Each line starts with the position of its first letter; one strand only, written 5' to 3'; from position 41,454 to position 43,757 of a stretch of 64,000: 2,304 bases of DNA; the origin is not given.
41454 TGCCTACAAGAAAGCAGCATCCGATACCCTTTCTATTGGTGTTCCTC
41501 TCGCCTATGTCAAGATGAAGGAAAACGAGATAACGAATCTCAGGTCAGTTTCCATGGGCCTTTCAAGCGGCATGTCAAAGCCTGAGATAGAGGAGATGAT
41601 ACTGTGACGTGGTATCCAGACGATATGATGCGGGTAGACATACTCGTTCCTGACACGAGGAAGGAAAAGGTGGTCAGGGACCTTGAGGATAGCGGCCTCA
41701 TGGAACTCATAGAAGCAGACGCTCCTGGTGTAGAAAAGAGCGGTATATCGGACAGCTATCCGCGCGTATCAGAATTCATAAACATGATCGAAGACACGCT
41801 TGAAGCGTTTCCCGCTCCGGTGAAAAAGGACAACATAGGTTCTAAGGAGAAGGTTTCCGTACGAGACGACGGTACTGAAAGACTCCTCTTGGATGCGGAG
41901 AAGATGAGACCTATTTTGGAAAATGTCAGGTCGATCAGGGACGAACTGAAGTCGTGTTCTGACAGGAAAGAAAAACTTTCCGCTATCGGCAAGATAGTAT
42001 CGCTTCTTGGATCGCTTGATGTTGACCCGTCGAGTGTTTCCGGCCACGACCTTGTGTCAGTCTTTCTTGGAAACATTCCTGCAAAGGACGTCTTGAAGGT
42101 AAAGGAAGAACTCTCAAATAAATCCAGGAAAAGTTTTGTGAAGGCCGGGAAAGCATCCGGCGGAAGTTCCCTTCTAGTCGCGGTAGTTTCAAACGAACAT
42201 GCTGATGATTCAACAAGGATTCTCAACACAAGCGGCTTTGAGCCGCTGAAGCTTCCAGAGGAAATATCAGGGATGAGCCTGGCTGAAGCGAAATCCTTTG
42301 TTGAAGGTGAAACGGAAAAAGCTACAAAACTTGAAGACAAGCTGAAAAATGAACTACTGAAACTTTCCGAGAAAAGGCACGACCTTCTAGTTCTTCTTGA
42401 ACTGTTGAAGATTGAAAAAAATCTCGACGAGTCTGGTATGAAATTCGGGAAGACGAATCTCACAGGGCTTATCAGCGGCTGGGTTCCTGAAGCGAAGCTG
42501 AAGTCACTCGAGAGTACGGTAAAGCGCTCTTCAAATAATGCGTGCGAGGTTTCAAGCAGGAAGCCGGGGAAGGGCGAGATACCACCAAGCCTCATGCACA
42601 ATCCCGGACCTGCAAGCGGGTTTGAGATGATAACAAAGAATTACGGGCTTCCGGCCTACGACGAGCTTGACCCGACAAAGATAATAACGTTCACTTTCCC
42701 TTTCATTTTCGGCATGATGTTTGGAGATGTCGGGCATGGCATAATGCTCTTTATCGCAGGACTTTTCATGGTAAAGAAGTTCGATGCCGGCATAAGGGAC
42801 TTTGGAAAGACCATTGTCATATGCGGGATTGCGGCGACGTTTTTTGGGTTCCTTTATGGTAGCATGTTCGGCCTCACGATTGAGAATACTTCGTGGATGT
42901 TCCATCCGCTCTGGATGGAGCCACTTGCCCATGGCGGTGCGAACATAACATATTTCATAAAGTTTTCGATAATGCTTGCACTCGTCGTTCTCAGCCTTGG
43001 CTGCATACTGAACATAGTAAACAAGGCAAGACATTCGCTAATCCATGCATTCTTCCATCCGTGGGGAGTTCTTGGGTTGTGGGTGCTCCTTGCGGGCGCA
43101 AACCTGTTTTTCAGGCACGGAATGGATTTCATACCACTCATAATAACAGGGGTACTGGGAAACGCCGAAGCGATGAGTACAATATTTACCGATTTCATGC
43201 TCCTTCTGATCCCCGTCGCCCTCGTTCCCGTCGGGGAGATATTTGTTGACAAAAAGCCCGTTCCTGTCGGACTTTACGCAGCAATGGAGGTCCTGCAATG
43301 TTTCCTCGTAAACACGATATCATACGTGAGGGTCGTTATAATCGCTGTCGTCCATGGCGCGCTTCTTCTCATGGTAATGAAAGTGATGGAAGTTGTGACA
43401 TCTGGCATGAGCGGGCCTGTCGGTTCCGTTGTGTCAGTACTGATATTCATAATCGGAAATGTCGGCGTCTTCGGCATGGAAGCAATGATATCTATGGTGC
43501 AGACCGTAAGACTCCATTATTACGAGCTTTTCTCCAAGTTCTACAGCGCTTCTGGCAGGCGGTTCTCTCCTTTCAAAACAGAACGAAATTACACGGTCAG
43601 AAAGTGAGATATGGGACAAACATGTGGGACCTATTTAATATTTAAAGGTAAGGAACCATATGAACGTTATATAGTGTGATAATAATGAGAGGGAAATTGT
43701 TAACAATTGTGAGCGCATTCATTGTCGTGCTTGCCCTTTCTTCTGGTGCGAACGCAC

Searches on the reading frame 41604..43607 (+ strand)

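Call 48: search_protein_families(library=pfam, proteins=[window:41604-43607:+], max_evalue=0.00001)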
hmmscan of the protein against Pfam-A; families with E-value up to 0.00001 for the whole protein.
window:41604-43607:+ (667 aa): 1 family
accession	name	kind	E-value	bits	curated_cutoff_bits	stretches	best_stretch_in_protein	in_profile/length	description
PF01496.24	V_ATPase_I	-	2e-33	115.8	30.7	2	234-431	256-468/815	V-type ATPase 116kDa subunit family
